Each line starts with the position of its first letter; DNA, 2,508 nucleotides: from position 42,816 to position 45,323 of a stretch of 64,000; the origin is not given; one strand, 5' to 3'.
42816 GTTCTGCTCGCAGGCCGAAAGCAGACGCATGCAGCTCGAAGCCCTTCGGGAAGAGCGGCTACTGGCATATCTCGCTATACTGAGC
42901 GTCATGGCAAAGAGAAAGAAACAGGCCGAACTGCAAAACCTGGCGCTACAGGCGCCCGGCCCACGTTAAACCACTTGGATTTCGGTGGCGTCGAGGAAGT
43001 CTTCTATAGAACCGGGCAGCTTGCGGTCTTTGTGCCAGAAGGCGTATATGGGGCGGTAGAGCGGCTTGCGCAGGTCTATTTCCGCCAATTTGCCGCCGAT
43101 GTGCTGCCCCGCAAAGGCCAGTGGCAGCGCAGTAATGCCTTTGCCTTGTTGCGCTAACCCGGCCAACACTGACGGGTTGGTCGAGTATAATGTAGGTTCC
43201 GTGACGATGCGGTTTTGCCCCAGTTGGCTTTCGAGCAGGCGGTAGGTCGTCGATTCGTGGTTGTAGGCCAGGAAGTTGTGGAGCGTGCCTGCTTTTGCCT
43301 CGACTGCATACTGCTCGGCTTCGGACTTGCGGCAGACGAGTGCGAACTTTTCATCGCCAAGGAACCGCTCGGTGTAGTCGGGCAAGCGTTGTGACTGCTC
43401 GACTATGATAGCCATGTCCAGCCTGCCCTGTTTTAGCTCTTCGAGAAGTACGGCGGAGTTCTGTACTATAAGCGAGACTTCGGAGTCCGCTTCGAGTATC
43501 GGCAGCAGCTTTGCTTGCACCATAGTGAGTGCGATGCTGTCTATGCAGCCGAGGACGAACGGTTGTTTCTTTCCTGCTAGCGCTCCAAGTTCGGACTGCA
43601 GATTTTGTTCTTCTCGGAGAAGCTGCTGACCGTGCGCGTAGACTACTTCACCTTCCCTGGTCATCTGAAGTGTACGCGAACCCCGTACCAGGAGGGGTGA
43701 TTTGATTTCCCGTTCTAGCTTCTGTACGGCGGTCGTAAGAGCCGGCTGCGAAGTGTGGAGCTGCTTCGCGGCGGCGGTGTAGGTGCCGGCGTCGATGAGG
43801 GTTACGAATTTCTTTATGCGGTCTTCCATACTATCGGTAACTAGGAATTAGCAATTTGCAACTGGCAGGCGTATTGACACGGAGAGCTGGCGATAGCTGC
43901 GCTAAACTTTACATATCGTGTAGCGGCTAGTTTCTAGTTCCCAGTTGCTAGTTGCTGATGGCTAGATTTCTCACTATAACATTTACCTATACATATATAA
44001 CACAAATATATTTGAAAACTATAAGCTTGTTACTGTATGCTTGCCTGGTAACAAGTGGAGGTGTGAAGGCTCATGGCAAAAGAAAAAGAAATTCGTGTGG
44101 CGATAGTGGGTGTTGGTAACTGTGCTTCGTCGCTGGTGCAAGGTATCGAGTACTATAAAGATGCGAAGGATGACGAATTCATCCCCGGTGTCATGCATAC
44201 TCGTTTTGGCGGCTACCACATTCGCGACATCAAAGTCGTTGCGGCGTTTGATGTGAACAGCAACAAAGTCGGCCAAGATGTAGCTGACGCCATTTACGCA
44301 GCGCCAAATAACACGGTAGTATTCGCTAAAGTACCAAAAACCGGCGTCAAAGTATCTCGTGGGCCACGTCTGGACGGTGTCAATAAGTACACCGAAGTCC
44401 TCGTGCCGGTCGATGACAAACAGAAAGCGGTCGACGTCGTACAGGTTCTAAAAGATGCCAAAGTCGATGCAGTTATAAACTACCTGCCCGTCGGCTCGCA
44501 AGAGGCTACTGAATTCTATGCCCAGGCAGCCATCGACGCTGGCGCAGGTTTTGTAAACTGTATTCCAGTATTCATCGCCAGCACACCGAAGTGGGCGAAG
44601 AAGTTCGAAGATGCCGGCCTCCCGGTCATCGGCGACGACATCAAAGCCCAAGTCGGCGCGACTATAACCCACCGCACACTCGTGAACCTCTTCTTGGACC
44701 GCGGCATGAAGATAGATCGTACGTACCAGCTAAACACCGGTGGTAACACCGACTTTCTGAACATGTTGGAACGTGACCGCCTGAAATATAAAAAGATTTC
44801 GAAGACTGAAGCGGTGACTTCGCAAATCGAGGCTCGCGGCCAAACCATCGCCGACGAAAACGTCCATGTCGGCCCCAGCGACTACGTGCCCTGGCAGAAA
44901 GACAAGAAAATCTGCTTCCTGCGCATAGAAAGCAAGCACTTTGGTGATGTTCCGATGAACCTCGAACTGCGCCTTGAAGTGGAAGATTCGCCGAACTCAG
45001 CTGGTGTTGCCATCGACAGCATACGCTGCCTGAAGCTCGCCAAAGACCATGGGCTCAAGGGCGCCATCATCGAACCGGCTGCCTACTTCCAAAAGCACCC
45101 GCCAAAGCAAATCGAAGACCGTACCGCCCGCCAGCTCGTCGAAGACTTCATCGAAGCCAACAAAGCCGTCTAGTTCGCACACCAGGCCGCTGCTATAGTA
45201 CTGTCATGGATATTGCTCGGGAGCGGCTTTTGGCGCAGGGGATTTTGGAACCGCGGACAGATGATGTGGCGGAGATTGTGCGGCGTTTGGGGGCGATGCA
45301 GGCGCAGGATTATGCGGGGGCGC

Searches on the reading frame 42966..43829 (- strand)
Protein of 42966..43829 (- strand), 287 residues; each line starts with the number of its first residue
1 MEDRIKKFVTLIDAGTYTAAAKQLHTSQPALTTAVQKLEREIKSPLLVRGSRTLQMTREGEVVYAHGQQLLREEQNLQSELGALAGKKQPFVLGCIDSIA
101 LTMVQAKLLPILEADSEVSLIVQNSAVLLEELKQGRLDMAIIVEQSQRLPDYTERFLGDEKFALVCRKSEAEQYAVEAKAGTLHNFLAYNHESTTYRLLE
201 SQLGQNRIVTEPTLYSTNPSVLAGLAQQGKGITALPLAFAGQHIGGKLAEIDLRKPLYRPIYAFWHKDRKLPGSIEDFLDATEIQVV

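Call 32: search_protein_families(library=pfam, proteins=[window:42966-43829:-], max_evalue=0.001)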
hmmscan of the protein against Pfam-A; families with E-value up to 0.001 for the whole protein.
window:42966-43829:- (287 aa): 2 families
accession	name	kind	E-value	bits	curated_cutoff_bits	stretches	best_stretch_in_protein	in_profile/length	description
PF03466.25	LysR_substrate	-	7.1e-26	91.3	28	1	92-281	9-203/209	LysR substrate binding domain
PF00126.33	HTH_1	-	6.3e-16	58.5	26.6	1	5-61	4-60/60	Bacterial regulatory helix-turn-helix protein, lysR family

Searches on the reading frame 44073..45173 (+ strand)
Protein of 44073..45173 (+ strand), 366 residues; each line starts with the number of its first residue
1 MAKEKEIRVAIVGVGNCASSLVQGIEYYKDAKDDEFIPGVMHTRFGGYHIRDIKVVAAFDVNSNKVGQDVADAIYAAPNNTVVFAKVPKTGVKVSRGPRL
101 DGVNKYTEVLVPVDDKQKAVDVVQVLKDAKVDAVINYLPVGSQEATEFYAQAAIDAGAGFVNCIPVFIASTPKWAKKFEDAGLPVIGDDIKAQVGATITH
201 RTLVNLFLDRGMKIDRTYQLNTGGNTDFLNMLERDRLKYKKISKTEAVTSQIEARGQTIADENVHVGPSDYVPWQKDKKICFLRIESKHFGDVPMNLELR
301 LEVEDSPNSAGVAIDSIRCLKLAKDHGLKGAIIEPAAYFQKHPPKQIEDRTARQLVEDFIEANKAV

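Call 32: search_protein_families(library=pfam, proteins=[window:44073-45173:+], max_evalue=0.001)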
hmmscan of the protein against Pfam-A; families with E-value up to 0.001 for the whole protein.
window:44073-45173:+ (366 aa): 1 family
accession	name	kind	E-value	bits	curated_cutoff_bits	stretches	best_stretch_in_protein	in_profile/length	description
PF01658.22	Inos-1-P_synth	-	1.4e-35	122.2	27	1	195-306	1-107/107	Myo-inositol-1-phosphate synthase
